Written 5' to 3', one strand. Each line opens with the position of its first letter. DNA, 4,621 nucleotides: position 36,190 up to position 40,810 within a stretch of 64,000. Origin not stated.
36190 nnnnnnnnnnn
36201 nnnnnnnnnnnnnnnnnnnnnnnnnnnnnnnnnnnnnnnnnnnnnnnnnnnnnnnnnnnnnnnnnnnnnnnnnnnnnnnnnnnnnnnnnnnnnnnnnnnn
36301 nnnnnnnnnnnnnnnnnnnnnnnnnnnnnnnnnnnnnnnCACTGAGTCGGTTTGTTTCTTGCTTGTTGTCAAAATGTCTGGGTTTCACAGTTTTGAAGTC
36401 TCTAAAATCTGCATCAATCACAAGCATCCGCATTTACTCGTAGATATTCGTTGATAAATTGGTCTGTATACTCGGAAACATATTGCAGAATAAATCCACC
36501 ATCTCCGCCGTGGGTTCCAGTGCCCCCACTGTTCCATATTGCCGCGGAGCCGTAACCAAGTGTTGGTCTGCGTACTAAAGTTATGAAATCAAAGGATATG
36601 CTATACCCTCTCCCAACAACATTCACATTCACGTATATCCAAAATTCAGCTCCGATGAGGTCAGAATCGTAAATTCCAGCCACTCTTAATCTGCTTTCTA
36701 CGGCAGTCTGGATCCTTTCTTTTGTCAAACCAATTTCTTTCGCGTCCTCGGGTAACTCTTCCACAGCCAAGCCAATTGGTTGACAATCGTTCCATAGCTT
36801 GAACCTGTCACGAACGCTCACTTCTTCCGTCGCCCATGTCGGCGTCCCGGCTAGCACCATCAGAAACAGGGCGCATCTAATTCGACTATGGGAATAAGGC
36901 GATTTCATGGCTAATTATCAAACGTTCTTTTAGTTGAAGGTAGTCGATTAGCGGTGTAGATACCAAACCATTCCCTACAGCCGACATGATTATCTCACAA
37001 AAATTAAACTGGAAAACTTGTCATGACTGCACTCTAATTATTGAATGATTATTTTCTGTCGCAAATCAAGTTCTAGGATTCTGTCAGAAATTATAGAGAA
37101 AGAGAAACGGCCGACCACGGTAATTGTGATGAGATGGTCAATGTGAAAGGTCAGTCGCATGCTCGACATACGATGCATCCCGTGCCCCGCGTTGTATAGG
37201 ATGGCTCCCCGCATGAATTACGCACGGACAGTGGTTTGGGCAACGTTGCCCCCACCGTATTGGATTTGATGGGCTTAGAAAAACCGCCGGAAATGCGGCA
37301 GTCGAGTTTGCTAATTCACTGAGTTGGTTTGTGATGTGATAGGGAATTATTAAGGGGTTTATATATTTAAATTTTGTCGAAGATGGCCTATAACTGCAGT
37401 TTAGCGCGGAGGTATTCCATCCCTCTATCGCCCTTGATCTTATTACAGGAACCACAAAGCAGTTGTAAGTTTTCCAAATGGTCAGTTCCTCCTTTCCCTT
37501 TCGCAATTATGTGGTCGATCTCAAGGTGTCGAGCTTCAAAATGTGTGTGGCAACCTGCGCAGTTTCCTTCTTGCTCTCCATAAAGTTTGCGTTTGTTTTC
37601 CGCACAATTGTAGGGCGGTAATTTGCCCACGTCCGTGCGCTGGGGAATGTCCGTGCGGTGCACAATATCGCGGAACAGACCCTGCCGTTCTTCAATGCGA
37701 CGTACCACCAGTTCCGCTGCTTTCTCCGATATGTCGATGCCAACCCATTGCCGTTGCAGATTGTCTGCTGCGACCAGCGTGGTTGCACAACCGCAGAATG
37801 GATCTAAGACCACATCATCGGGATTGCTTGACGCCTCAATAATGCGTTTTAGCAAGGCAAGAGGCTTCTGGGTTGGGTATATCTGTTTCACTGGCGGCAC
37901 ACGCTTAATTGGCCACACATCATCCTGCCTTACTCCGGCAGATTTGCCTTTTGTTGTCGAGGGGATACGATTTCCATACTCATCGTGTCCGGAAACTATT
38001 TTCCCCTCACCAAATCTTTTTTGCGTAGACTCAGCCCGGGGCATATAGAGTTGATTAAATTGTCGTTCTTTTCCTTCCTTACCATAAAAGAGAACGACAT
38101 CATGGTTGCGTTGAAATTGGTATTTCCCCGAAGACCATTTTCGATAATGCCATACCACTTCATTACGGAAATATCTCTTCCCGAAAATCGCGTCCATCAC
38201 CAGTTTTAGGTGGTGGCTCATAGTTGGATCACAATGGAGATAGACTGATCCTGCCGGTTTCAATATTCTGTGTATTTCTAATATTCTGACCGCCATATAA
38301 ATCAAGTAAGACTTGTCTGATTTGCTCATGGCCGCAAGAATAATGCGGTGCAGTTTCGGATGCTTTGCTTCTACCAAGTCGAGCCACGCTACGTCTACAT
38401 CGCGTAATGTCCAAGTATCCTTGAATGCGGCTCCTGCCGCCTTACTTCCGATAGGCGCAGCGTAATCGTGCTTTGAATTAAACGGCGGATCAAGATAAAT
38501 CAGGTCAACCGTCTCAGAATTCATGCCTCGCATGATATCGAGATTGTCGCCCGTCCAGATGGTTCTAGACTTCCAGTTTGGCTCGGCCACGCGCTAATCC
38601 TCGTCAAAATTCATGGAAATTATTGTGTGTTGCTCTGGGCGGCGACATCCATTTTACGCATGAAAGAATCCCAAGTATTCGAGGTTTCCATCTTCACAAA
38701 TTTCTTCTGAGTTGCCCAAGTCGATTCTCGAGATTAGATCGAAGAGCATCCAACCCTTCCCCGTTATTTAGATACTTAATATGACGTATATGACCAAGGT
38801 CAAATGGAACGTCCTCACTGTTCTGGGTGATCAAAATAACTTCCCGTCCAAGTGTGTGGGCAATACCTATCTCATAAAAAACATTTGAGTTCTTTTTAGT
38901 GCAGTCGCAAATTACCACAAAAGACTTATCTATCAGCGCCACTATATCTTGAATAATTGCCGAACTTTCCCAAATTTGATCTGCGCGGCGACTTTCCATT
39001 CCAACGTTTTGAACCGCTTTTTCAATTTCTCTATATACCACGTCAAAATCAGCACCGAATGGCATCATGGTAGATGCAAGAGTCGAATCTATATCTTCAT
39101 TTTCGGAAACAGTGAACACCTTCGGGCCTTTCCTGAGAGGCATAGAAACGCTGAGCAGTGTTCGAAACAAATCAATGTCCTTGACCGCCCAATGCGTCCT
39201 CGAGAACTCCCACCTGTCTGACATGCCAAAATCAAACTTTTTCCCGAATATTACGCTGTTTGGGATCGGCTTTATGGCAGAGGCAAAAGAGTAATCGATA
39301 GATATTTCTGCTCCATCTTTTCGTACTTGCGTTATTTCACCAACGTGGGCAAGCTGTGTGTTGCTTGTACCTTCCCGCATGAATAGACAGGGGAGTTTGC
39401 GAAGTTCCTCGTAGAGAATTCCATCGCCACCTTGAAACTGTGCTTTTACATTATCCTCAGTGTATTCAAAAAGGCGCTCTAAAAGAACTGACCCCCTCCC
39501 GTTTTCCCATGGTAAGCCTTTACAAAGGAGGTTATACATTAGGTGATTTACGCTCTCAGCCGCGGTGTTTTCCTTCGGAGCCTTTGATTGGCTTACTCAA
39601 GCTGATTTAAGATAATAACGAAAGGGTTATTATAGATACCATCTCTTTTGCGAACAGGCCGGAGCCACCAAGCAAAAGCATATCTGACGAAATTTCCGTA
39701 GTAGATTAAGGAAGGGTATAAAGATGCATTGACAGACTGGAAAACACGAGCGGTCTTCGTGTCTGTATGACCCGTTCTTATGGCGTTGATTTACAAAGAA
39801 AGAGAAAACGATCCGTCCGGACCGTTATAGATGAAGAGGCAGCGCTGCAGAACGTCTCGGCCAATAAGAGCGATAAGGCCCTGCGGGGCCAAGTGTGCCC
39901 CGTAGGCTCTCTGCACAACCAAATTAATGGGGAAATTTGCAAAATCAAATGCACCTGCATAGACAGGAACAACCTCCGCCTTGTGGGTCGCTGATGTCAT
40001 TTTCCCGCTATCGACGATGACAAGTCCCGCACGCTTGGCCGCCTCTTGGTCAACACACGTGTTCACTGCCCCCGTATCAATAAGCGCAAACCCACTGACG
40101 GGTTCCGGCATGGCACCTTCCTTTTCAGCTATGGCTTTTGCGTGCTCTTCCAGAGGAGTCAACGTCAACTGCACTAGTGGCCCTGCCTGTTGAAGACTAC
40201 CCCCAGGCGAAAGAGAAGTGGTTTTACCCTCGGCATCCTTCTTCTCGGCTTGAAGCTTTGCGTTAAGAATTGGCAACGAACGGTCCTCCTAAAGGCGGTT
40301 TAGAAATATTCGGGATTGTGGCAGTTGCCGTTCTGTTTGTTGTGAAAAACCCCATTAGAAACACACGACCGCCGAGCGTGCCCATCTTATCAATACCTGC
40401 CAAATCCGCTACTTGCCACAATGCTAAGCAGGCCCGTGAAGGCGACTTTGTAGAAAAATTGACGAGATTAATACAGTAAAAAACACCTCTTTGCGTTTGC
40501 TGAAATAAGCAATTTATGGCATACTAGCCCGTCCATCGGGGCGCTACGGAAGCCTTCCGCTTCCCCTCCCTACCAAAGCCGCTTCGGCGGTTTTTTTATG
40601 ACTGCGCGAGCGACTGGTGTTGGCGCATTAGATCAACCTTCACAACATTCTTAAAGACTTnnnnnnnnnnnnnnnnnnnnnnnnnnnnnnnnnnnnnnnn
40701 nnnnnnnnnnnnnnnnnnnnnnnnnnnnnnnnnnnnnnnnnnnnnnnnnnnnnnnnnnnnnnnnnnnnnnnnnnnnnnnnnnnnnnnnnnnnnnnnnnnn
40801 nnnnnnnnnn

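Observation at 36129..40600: Low-GC island at the 3' end of gpmI, marked by a decayed duplicate of the gene end, carrying MTase-HNH, an NDT/TIR-like effector and a retropepsin-like protease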

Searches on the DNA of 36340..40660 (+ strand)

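Call 43: search_dna_similar(query=window:36340-40660:+, collection=plasmids, mode=distant, max_rows=10)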
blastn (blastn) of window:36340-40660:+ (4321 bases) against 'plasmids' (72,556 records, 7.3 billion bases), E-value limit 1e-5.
Records with a match: 2; places in all: 2; records where one place covers at least 80% of the query: 0.
Best place of each record, by identity: 60-80% 2.
By first word of the organism name: Paraburkholderia 1; Bradyrhizobium 1.
By predicted mobility (MOB-suite, as given by PLSDB): conjugative 2.
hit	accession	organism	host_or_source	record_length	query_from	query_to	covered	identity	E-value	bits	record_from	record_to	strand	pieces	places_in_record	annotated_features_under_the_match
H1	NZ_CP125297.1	Paraburkholderia sabiae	Mimosa caesalpiniifolia,cell ...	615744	2425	2651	5%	68.7%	3e-14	91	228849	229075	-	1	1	hypothetical protein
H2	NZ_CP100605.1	Bradyrhizobium sp. Ash2021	-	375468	1443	1540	2%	76.5%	2e-9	74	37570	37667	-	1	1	DNA methyltransferase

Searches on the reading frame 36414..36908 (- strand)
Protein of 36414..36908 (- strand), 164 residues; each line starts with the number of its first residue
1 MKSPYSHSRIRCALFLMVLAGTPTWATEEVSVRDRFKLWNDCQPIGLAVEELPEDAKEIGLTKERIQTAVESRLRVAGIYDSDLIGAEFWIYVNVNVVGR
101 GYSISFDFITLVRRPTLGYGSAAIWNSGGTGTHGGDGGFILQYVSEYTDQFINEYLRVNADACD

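Call 7: search_protein_families(library=pfam, proteins=[window:36414-36908:-], max_evalue=0.01)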
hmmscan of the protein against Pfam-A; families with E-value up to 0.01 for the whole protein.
window:36414-36908:- (164 aa): 0 families

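Call 8: search_protein_families(library=padloc, proteins=[window:36414-36908:-], max_evalue=0.01)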
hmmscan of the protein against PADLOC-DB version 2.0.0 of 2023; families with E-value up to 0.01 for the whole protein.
window:36414-36908:- (164 aa): 0 families

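Call 52: search_protein_families(library=ncbifam, proteins=[window:36414-36908:-], max_evalue=0.01)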
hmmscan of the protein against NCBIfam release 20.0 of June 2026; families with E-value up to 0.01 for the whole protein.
window:36414-36908:- (164 aa): 0 families

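Call 85: search_dna_similar(query=window:36414-36908:-, collection=plasmids, mode=protein, max_rows=8, max_evalue=0.001)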
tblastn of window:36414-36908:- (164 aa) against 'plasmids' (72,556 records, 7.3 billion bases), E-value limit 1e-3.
No match.

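Call 86: search_protein_families(library=phrogs, proteins=[window:36414-36908:-], max_evalue=0.001)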
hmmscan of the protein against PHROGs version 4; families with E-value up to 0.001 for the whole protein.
window:36414-36908:- (164 aa): 0 families
